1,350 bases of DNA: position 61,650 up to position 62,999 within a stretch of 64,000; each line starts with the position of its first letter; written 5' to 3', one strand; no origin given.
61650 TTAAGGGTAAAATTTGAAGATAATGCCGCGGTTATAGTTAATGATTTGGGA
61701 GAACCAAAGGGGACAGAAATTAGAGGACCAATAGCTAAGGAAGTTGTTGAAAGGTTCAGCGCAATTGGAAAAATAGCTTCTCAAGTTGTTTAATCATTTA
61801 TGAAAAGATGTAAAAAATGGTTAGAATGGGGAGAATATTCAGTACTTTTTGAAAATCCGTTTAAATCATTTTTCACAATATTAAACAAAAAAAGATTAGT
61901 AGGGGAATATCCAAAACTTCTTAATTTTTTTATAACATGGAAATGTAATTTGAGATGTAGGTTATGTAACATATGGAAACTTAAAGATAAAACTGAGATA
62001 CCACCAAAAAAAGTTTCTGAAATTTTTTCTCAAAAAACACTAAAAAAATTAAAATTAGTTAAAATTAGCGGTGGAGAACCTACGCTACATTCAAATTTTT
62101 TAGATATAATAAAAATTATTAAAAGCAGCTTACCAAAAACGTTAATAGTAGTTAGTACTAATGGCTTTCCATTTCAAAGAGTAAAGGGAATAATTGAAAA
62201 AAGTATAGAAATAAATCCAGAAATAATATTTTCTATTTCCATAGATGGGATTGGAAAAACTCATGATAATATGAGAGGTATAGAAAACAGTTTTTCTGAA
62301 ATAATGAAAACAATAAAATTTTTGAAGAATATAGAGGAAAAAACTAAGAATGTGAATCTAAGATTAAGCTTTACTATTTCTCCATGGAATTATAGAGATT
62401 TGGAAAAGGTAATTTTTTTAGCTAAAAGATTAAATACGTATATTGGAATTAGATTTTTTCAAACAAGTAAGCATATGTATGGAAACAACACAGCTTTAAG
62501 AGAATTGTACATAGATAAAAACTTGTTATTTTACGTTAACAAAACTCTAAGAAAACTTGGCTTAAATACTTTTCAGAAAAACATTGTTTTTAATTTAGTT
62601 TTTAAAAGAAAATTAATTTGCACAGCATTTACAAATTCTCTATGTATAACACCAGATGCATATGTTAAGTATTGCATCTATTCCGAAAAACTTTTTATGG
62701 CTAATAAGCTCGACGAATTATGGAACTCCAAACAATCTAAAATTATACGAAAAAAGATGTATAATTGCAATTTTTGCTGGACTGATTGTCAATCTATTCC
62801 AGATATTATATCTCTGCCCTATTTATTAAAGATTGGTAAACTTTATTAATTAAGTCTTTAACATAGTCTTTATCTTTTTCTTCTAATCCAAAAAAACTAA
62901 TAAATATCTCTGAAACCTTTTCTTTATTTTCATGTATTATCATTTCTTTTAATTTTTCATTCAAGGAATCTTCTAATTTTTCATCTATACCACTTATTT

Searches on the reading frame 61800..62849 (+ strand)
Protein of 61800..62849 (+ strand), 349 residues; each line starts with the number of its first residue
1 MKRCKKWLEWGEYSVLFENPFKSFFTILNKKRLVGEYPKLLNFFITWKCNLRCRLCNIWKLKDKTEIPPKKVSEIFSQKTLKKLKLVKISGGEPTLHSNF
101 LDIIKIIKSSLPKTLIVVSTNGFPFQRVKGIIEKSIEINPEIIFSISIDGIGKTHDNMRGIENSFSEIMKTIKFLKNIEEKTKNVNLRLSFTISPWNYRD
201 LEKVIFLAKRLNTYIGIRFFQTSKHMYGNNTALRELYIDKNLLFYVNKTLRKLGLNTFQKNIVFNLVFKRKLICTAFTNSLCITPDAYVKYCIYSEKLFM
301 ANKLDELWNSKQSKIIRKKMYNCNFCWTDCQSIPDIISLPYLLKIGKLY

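Call 64: search_protein_families(library=ncbifam, proteins=[window:61800-62849:+], max_evalue=0.001)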
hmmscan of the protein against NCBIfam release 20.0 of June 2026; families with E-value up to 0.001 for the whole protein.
window:61800-62849:+ (349 aa): 50 families (the best 25 are shown)
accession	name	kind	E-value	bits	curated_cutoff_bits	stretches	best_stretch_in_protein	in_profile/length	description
TIGR03961.1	rSAM_PTO1314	hypoth_equivalog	1.6e-18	67.1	306.05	1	45-337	29-309/332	PTO1314 family radical SAM protein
TIGR03977.1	rSAM_pair_HxsC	equivalog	8.2e-18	64.3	267.9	1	43-221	29-204/292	His-Xaa-Ser system radical SAM maturase HxsC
TIGR04317.1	W_rSAM_matur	equivalog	1.1e-17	64.2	380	1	43-294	8-257/349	tungsten cofactor oxidoreductase radical SAM maturase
TIGR04054.1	rSAM_NirJ1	equivalog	1.9e-16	59.7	650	1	41-212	38-201/387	putative heme d1 biosynthesis radical SAM protein NirJ1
TIGR04251.1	SCM_rSAM_ScmF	equivalog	2e-15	57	400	1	41-213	6-174/353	SynChlorMet cassette radical SAM/SPASM protein ScmF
NF033640.1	N_Twi_rSAM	subfamily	3.5e-15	56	170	1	38-224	110-314/398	twitch domain-containing radical SAM protein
TIGR04051.1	rSAM_NirJ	equivalog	7.9e-15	54.7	515.45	1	46-209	9-164/354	heme d1 biosynthesis radical SAM protein NirJ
TIGR04546.1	rSAM_ahbC_deAc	equivalog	3e-12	46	650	1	43-210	43-202/390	12,18-didecarboxysiroheme deacetylase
NF050035.1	rSAM_WgK_link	exception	7.4e-12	44.9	650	1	34-220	4-179/367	radical SAM/SPASM peptide maturase WgkB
TIGR02666.1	moaA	equivalog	9.4e-12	44.5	284.05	1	45-223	16-193/336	GTP 3',8-cyclase MoaA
TIGR04250.1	SCM_rSAM_ScmE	equivalog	1.5e-11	43.8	400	1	38-218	2-172/358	SynChlorMet cassette radical SAM/SPASM protein ScmE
TIGR03470.1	HpnH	equivalog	1.6e-11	43.8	225.05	1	32-177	21-160/318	adenosyl-hopene transferase HpnH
TIGR02495.1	NrdG2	equivalog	2.4e-11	43.4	131.15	1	39-214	15-183/193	anaerobic ribonucleoside-triphosphate reductase activating protein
NF038283.1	viperin_w_prok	equivalog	2.6e-11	43.2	180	1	40-200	3-169/281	viperin family antiviral radical SAM protein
TIGR04340.1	rSAM_ACGX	hypoth_equivalog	3.4e-11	43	400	1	42-207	6-168/341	radical SAM/SPASM domain protein, ACGX system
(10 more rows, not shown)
